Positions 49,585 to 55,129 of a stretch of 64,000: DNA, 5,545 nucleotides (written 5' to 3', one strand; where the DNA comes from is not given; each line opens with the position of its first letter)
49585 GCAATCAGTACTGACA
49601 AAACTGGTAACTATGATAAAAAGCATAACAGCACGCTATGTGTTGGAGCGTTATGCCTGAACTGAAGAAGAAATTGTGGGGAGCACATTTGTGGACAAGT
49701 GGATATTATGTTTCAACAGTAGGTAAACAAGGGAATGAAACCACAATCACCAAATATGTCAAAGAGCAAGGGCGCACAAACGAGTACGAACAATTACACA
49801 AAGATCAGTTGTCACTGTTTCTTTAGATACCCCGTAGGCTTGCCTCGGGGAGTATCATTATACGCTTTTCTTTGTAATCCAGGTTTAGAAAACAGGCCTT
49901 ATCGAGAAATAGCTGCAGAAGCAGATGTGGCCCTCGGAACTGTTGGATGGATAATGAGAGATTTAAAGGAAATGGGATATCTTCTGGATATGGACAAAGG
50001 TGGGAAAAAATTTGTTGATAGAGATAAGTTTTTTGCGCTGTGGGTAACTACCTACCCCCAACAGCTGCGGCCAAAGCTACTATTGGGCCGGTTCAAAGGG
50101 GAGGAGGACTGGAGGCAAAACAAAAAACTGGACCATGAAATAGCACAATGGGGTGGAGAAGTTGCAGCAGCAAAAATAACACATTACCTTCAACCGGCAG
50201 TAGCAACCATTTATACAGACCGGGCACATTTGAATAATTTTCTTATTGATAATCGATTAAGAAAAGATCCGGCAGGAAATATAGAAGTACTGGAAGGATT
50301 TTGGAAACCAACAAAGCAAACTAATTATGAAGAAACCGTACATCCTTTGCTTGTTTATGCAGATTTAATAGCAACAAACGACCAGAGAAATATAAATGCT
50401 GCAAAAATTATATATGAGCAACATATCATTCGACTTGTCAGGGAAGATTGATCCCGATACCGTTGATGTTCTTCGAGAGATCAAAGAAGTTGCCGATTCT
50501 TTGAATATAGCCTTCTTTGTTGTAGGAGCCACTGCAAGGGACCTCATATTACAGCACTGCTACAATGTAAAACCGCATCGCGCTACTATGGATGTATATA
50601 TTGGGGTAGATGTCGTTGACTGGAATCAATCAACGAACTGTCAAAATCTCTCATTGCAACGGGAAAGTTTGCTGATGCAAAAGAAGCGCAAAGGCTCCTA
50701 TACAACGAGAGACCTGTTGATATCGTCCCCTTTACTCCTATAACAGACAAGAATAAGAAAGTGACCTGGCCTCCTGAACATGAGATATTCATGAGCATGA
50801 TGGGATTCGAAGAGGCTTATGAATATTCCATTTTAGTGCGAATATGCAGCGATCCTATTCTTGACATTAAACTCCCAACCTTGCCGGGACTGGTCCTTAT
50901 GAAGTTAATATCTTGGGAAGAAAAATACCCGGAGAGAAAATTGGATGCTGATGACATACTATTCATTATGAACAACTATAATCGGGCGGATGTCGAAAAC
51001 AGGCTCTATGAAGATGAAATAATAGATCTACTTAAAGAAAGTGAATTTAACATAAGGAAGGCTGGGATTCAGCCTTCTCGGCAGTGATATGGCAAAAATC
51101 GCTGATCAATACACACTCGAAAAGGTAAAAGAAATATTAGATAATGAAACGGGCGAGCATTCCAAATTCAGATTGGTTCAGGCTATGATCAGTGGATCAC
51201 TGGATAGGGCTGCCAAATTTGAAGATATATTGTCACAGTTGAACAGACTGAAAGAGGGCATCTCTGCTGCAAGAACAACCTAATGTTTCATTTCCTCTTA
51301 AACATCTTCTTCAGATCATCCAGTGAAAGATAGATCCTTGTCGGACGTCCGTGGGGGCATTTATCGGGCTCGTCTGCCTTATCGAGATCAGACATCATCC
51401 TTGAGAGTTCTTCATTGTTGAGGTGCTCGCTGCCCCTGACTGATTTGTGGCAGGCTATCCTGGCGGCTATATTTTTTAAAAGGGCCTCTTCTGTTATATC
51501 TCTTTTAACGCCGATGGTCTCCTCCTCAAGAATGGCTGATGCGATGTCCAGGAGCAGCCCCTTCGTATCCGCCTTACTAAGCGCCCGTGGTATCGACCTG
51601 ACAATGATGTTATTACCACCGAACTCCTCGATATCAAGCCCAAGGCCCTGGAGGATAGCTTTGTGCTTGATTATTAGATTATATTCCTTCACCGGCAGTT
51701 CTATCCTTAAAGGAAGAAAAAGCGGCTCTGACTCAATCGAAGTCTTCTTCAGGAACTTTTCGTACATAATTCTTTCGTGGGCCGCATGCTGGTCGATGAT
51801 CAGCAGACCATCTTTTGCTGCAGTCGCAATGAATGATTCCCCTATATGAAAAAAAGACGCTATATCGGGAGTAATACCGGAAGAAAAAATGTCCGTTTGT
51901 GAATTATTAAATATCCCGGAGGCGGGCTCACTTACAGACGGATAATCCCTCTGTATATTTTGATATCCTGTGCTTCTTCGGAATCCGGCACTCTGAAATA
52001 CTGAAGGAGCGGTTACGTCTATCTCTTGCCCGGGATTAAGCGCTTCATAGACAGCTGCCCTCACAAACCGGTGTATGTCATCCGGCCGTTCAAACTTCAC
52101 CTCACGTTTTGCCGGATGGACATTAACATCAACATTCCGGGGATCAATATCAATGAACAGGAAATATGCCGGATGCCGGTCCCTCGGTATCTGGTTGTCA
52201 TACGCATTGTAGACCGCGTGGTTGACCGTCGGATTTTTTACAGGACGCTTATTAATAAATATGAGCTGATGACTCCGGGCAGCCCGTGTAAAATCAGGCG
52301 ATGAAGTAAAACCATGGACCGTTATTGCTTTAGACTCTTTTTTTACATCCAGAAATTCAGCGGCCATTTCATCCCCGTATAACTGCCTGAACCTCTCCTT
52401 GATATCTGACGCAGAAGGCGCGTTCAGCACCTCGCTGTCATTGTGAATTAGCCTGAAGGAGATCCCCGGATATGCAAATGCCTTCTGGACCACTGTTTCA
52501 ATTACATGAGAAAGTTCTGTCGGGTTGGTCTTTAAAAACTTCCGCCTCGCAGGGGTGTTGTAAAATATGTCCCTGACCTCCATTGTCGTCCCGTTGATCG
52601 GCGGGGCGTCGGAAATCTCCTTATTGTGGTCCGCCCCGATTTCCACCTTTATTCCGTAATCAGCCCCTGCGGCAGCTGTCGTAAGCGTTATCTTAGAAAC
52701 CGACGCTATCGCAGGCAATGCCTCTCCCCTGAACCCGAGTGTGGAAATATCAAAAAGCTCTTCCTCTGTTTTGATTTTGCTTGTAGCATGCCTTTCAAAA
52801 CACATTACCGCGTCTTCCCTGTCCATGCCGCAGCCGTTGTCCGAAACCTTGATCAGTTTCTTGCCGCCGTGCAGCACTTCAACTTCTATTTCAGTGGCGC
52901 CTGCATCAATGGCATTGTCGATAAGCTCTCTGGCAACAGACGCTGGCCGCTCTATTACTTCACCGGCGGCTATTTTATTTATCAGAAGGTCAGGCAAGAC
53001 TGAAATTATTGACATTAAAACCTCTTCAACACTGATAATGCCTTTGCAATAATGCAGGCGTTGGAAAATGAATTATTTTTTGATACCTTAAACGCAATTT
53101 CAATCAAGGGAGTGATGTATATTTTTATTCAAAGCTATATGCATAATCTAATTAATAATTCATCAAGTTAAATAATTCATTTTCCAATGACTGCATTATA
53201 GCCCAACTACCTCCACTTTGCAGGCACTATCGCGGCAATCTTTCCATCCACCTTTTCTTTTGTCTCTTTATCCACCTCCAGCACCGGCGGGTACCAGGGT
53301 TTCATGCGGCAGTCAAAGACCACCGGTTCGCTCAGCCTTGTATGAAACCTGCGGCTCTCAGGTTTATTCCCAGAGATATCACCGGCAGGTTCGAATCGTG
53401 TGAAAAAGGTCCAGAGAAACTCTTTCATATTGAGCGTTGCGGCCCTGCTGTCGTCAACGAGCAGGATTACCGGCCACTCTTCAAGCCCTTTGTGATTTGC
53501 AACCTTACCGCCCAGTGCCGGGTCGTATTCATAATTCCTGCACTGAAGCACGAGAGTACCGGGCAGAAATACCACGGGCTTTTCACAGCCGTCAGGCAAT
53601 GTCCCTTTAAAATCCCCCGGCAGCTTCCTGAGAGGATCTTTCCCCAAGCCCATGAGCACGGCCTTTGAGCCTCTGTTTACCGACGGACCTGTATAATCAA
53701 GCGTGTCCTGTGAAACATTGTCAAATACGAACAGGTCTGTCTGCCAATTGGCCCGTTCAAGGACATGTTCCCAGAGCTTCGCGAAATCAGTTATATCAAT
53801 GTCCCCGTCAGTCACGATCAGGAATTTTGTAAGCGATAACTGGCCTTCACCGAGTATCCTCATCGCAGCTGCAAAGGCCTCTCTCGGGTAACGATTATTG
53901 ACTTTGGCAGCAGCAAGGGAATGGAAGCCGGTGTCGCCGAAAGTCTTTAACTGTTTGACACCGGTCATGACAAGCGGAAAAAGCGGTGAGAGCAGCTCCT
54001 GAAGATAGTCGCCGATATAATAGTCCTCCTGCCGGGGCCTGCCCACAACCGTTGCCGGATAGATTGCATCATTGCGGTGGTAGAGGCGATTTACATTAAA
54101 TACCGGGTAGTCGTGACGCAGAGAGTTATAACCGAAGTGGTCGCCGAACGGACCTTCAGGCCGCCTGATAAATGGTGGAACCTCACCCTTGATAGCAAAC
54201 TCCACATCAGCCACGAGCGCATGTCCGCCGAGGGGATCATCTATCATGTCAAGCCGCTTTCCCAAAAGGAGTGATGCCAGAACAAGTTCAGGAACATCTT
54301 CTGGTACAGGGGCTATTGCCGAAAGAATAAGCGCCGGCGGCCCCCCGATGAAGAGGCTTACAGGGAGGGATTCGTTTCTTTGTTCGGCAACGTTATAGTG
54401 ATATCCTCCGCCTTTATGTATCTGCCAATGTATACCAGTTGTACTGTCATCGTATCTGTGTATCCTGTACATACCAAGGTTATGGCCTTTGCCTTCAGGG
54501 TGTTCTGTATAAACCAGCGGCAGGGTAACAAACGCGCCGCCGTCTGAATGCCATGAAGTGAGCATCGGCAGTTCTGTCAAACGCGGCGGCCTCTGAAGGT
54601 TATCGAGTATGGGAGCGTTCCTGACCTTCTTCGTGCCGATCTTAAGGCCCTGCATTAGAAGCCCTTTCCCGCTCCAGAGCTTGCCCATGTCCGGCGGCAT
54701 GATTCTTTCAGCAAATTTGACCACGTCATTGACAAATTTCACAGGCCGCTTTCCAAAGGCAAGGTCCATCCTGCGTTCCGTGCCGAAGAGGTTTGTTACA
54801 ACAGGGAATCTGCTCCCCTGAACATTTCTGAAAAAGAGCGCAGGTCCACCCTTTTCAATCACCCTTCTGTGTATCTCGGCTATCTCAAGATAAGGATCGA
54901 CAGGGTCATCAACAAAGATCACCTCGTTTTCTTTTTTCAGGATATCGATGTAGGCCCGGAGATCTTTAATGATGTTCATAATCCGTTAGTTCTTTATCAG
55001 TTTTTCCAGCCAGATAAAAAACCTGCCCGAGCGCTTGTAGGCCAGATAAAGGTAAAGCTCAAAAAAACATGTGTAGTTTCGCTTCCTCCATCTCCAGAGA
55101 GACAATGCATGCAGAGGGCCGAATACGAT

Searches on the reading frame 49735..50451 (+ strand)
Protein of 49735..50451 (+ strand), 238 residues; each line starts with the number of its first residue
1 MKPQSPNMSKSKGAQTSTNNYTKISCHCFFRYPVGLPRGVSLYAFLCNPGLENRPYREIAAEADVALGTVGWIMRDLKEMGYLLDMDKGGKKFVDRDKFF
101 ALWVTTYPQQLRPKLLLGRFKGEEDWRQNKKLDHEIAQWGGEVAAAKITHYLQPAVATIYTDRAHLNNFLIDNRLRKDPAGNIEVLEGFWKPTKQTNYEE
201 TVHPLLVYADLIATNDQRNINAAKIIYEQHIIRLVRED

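Call 60: search_protein_families(library=pfam, proteins=[window:49735-50451:+], max_evalue=0.00001)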
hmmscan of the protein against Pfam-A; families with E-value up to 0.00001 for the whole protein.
window:49735-50451:+ (238 aa): 1 family
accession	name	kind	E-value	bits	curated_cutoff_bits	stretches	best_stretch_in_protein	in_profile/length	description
PF09952.14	AbiEi_2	-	3.8e-41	141.2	21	1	93-231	2-142/143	Transcriptional regulator, AbiEi antitoxin, Type IV TA system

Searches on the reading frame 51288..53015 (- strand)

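Call 60: search_protein_families(library=pfam, proteins=[window:51288-53015:-], max_evalue=0.00001)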
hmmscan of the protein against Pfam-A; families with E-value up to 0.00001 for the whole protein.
window:51288-53015:- (575 aa): 4 families
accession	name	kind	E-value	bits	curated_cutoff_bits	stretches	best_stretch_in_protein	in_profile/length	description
PF01119.25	DNA_mis_repair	-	1.2e-40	138.2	26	1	210-326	2-118/119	DNA mismatch repair protein, C-terminal domain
PF08676.16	MutL_C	-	2.2e-31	108.9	25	1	391-531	4-141/142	MutL C terminal dimerisation domain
PF13589.12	HATPase_c_3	-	4.3e-11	43.4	25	1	26-127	5-106/137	Histidine kinase-, DNA gyrase B-, and HSP90-like ATPase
PF02518.31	HATPase_c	-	1.2e-09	39.1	26.4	1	22-83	4-68/111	Histidine kinase-, DNA gyrase B-, and HSP90-like ATPase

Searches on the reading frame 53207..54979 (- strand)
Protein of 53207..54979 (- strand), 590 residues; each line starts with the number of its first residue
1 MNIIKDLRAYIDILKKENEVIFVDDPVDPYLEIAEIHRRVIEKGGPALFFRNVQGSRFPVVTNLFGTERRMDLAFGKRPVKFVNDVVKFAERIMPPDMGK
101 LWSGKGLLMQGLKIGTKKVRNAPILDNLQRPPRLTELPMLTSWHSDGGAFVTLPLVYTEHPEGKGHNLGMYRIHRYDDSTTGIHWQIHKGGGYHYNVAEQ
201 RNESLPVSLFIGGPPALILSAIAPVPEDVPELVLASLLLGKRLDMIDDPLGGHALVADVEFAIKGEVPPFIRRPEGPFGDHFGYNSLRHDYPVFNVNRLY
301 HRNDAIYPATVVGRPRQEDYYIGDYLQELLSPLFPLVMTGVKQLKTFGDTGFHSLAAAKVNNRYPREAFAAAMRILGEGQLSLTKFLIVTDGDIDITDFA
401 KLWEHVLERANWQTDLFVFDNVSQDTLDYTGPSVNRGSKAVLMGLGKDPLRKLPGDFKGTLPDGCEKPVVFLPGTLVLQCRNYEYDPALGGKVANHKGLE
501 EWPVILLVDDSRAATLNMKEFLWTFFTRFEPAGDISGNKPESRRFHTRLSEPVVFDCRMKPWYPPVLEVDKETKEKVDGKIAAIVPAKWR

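Call 60: search_protein_families(library=pfam, proteins=[window:53207-54979:-], max_evalue=0.00001)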
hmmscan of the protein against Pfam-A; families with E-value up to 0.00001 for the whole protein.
window:53207-54979:- (590 aa): 3 families
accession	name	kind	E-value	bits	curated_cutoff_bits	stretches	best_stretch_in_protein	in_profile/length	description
PF01977.22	UbiD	-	5.5e-65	218.8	23.3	1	119-315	3-206/206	3-octaprenyl-4-hydroxybenzoate carboxy-lyase Rift-related domain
PF20696.2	UbiD_C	-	3.2e-35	121.3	24.2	1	321-442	2-125/127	3-octaprenyl-4-hydroxybenzoate carboxy-lyase C-terminal domain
PF20695.2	UbiD_N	-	1.3e-25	89.7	24.3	1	11-88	1-76/78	3-octaprenyl-4-hydroxybenzoate carboxy-lyase N-terminal domain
